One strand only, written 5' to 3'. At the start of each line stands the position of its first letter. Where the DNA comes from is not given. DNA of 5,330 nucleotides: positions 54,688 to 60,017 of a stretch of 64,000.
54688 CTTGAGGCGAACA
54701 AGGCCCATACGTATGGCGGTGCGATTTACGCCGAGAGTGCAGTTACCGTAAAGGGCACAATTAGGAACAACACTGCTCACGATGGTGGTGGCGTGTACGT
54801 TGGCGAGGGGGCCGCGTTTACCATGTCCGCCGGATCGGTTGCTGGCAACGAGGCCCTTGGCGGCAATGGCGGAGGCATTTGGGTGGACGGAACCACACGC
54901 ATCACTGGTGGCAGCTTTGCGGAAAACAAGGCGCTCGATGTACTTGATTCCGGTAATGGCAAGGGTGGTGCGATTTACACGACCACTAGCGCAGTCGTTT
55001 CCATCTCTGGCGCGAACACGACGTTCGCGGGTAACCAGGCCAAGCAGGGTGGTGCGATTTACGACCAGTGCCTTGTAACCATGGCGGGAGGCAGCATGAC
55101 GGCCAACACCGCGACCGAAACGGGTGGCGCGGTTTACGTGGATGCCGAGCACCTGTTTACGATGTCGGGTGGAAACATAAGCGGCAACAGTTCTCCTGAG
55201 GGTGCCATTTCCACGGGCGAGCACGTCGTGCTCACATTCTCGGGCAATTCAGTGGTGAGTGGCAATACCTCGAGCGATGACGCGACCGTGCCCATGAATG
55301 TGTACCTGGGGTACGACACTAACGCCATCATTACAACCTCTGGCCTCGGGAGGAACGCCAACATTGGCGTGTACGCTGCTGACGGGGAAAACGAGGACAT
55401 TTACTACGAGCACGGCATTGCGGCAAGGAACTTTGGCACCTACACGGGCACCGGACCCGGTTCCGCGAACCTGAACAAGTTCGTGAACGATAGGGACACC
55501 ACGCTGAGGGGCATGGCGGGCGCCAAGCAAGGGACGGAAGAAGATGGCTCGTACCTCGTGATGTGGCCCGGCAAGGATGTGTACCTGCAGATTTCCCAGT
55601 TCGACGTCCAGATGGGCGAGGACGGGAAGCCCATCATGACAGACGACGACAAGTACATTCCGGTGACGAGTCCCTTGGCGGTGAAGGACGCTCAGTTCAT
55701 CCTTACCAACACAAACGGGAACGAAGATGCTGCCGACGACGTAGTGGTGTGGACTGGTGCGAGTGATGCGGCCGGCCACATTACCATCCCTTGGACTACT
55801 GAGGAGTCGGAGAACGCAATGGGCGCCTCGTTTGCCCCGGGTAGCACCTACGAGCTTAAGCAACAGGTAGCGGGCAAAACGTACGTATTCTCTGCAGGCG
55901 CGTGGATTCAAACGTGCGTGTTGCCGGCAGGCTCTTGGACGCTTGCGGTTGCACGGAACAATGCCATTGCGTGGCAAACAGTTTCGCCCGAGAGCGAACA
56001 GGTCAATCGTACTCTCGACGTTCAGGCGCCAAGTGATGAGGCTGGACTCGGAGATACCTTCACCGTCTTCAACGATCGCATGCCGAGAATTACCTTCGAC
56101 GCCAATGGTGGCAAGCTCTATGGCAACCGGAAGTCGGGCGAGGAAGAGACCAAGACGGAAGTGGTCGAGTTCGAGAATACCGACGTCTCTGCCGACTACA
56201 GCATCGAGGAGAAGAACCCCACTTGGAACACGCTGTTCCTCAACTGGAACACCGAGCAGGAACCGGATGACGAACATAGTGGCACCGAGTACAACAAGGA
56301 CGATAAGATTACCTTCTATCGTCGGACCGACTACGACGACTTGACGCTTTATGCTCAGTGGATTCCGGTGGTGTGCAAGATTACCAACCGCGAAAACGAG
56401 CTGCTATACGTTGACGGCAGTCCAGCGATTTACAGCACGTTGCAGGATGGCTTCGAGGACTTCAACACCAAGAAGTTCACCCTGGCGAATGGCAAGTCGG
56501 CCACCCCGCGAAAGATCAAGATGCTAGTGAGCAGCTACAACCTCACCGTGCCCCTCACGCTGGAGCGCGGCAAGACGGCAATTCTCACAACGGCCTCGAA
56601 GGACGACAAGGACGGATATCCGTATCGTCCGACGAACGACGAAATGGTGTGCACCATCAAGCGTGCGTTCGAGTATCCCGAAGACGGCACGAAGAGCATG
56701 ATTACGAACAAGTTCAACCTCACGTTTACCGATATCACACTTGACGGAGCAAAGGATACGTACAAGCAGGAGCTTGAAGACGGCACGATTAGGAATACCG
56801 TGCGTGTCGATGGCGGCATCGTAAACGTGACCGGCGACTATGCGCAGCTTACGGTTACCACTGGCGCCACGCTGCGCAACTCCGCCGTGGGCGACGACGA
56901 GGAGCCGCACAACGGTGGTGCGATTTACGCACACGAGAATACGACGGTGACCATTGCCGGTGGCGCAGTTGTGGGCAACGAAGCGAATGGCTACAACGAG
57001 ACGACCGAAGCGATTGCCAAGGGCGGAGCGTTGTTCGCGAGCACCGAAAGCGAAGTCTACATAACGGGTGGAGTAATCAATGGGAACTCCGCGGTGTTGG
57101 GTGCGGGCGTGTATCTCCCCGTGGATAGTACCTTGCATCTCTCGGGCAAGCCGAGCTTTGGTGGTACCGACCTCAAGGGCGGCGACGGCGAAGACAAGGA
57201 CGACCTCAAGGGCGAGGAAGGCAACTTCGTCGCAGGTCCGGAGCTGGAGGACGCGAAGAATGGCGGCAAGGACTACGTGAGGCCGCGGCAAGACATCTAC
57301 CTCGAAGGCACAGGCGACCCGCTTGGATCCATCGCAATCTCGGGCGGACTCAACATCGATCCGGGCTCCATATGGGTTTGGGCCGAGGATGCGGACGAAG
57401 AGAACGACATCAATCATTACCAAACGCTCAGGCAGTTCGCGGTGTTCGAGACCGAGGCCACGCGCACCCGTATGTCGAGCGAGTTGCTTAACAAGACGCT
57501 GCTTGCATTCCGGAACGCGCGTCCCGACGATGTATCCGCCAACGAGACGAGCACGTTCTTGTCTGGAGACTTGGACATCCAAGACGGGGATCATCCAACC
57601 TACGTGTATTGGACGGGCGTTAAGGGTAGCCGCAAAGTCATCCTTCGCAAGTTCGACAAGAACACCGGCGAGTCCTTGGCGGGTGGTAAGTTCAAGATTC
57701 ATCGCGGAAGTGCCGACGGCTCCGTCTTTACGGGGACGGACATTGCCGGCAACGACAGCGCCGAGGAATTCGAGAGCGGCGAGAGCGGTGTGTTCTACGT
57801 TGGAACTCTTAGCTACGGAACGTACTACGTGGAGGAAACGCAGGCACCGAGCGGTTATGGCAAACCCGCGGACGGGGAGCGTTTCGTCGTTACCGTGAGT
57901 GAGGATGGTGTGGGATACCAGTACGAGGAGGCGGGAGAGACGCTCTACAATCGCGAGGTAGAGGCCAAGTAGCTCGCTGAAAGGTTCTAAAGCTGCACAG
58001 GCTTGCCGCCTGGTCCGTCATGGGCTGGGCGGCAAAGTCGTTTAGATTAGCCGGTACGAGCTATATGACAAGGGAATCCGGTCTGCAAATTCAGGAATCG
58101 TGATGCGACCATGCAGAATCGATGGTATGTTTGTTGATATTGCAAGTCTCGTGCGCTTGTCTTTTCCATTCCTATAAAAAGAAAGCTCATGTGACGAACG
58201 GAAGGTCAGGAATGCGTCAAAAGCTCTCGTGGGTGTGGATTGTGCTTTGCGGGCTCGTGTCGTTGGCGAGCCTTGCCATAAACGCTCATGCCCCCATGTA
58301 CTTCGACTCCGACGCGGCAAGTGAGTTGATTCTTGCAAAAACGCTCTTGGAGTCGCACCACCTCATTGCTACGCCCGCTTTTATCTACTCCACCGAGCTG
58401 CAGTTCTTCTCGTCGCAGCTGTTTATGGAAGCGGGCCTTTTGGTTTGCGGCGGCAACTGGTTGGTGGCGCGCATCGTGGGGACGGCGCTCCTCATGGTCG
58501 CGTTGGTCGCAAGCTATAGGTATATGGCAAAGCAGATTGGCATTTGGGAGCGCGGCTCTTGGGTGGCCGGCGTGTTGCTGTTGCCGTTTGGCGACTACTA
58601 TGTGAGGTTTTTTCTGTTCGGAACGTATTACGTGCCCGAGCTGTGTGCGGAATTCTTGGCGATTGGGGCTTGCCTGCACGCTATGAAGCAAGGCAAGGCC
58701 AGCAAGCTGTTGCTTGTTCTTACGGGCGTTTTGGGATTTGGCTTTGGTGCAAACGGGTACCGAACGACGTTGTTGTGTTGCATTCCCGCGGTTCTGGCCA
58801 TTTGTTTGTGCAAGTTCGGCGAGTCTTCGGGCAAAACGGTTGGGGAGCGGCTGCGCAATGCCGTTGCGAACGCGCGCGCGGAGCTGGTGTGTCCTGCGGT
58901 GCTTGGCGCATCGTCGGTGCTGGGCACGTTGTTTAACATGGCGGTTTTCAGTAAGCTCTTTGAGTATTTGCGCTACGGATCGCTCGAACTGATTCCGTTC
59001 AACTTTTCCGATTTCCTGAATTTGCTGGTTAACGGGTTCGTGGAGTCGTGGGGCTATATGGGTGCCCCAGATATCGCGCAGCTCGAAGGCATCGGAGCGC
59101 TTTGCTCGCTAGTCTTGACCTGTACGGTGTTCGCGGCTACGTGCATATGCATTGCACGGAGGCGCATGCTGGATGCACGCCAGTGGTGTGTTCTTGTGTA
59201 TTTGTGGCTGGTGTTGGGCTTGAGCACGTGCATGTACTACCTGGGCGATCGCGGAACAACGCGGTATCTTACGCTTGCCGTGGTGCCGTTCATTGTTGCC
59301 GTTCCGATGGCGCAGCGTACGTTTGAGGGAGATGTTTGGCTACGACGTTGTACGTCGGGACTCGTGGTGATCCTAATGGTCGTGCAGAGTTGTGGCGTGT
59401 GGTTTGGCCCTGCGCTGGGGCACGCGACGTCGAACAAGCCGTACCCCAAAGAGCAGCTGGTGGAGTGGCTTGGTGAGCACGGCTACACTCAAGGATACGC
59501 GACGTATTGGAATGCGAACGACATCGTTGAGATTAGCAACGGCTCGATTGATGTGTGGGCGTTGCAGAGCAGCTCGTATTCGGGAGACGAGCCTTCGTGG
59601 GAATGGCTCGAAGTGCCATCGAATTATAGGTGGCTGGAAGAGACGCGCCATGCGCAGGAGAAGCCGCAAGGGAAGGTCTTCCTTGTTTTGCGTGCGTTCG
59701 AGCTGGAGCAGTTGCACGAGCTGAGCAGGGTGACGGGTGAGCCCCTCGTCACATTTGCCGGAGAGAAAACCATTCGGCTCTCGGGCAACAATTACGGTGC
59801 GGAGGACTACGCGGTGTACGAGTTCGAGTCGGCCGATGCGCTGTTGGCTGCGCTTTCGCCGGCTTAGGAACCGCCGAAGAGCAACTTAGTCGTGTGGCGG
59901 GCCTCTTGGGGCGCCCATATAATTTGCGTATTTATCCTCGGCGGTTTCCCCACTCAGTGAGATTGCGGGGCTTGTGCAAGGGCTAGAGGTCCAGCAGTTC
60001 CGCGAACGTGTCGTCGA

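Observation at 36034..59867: Candidate new system: minor-pilin-like set plus a 5,844-aa lipoprotein plus a GT-C-like membrane protein in one co-oriented block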

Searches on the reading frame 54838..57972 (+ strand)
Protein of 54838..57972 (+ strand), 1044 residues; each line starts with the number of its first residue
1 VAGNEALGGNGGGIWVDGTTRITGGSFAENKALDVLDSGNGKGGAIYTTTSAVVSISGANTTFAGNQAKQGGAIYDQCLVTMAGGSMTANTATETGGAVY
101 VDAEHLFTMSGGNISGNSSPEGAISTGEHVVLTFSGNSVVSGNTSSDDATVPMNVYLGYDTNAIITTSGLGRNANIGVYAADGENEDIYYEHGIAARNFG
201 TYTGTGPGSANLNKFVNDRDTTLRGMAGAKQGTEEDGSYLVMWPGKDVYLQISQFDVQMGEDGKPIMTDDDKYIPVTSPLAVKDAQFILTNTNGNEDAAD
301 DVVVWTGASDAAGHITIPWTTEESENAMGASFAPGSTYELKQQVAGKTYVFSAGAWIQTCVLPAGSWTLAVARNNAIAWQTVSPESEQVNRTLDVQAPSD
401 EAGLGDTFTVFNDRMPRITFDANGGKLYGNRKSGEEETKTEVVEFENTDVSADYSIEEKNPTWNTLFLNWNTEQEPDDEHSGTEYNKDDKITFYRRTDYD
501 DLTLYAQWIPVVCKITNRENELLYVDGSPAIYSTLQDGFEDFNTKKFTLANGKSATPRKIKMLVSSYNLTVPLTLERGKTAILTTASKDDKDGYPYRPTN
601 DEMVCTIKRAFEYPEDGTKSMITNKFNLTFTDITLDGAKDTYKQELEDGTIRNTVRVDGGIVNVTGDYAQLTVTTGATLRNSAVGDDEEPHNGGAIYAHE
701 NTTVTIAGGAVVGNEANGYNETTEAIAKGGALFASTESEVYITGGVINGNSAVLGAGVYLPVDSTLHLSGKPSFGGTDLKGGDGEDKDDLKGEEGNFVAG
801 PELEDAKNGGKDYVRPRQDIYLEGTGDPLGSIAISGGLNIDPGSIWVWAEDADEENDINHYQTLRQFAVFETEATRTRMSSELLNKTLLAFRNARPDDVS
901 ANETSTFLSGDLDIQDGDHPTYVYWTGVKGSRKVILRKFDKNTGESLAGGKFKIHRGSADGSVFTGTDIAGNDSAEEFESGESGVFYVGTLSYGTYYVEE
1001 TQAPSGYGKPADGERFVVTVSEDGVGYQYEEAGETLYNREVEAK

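Call 94: search_protein_families(library=pfam, proteins=[window:54838-57972:+], max_evalue=0.1)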
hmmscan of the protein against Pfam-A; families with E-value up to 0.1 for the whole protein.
window:54838-57972:+ (1044 aa): 2 families
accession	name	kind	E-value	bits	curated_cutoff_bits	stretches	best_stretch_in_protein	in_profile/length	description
PF17802.7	SpaA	-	1e-15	58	23.1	1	933-1025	2-81/91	Prealbumin-like fold domain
PF02415.23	Chlam_PMP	-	2.3e-05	24.6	20.6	1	60-75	1-17/19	Chlamydia polymorphic membrane protein (Chlamydia_PMP) repeat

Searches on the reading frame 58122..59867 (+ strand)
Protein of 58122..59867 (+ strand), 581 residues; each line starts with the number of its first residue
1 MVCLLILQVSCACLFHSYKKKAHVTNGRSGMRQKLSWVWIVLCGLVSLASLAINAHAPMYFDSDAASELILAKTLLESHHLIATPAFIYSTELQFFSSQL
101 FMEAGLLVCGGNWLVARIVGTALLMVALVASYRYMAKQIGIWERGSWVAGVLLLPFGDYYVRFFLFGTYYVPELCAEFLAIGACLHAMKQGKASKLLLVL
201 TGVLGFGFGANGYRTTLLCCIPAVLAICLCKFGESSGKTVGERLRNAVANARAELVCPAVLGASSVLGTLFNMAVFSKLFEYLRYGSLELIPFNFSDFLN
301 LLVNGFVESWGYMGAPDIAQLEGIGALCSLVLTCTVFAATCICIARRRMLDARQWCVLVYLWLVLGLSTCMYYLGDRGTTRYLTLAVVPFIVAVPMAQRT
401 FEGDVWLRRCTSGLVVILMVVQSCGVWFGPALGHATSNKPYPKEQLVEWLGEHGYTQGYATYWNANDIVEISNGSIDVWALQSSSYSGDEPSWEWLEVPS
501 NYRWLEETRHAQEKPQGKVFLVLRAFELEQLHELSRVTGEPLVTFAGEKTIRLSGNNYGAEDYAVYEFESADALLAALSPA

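Call 5: search_protein_families(library=pfam, proteins=[window:58122-59867:+], max_evalue=0.1)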
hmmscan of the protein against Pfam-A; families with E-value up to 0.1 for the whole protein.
window:58122-59867:+ (581 aa): 0 families

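Call 27: search_protein_families(library=ncbifam, proteins=[window:58212-59867:+], max_evalue=0.1)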
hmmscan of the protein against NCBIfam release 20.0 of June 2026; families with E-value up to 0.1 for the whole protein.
window:58212-59867:+ (551 aa): 0 families

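Call 53: find_homologous_proteins(query=window:58212-59867:+, max_evalue=0.001)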
Query window:58212-59867:+ (551 aa): 12 proteins with E <= 0.001 among 8000 candidates.
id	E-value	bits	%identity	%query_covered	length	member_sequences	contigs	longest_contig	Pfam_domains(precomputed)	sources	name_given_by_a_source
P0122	0.0e+0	1258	100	100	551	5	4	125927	-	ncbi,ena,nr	ncbi:MAG: hypothetical protein IKG21_05400 [Atopobiaceae bacterium]|nr:hypothetical protein [Atopobi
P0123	3.1e-229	781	63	100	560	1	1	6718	-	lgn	-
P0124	8.6e-172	591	50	99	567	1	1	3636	-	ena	-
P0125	1.3e-40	158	27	99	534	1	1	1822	-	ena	-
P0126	6.3e-28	116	28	94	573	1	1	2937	-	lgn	-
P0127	1.0e-27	115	28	94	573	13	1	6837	-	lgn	-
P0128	1.6e-26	111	27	94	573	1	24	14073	-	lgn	-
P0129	3.5e-26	110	26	94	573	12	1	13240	-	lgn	-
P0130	6.4e-26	109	27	98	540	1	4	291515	-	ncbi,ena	-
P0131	2.8e-24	104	26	92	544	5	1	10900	-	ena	-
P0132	1.7e-22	98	27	94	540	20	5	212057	-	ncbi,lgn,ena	-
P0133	2.1e-21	94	25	93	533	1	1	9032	-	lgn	-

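Call 54: find_encoding_contigs(protein=P0130, flank=8000, max_places=1)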
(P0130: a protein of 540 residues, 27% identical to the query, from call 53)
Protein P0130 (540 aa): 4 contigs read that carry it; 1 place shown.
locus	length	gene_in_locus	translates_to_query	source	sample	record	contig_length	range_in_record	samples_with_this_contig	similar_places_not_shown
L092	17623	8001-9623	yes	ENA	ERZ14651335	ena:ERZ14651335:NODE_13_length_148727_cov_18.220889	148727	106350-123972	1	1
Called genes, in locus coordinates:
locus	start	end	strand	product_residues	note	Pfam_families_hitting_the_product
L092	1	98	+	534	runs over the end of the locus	PF14264:Glucos_trans_II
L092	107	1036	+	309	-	PF00535:Glycos_transf_2, PF13641:Glyco_tranf_2_3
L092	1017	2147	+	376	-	PF01757:Acyl_transf_3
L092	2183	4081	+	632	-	-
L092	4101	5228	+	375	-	PF01041:DegT_DnrJ_EryC1, PF00155:Aminotran_1_2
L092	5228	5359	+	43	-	-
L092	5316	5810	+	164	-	PF13302:Acetyltransf_3, PF13420:Acetyltransf_4, PF13523:Acetyltransf_8, PF00583:Acetyltransf_1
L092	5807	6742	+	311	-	PF00535:Glycos_transf_2, PF13641:Glyco_tranf_2_3 (weak)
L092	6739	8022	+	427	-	-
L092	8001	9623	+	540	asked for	-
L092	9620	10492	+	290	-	PF13472:Lipase_GDSL_2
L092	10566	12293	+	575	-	-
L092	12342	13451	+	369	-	PF19554:DUF6077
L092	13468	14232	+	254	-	-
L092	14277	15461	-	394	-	-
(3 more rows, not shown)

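Call 55: find_encoding_contigs(protein=P0123, flank=8000, max_places=1)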
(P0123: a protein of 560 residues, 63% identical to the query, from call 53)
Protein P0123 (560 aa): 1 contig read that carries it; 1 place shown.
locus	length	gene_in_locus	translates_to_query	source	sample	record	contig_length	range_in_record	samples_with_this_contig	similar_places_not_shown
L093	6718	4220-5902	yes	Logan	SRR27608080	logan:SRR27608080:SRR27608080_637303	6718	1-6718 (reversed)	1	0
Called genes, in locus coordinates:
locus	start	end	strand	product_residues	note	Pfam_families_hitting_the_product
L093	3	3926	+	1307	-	?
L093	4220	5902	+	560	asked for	-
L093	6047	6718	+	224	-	?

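Call 56: find_encoding_contigs(protein=P0132, flank=8000, max_places=1)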
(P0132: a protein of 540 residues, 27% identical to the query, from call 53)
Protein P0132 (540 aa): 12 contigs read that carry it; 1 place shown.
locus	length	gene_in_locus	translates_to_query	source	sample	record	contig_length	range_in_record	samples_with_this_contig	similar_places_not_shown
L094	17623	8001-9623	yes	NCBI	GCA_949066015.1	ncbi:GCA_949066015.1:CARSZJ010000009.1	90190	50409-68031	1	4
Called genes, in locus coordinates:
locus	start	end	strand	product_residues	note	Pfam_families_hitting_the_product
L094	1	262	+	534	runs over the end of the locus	PF14264:Glucos_trans_II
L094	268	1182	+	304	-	PF00535:Glycos_transf_2, PF13641:Glyco_tranf_2_3 (weak)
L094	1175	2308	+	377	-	PF01757:Acyl_transf_3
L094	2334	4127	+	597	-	-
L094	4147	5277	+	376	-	PF01041:DegT_DnrJ_EryC1, PF00155:Aminotran_1_2 (weak), PF00266:Aminotran_5 (weak)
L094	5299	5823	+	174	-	PF13302:Acetyltransf_3, PF13420:Acetyltransf_4 (weak), PF00583:Acetyltransf_1, PF13523:Acetyltransf_8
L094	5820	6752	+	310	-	PF00535:Glycos_transf_2, PF13641:Glyco_tranf_2_3 (weak)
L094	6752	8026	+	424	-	-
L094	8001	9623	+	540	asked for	-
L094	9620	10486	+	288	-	PF00657:Lipase_GDSL (weak), PF13472:Lipase_GDSL_2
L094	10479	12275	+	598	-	-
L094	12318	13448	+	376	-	PF19554:DUF6077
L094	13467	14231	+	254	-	-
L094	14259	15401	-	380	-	-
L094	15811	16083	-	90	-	-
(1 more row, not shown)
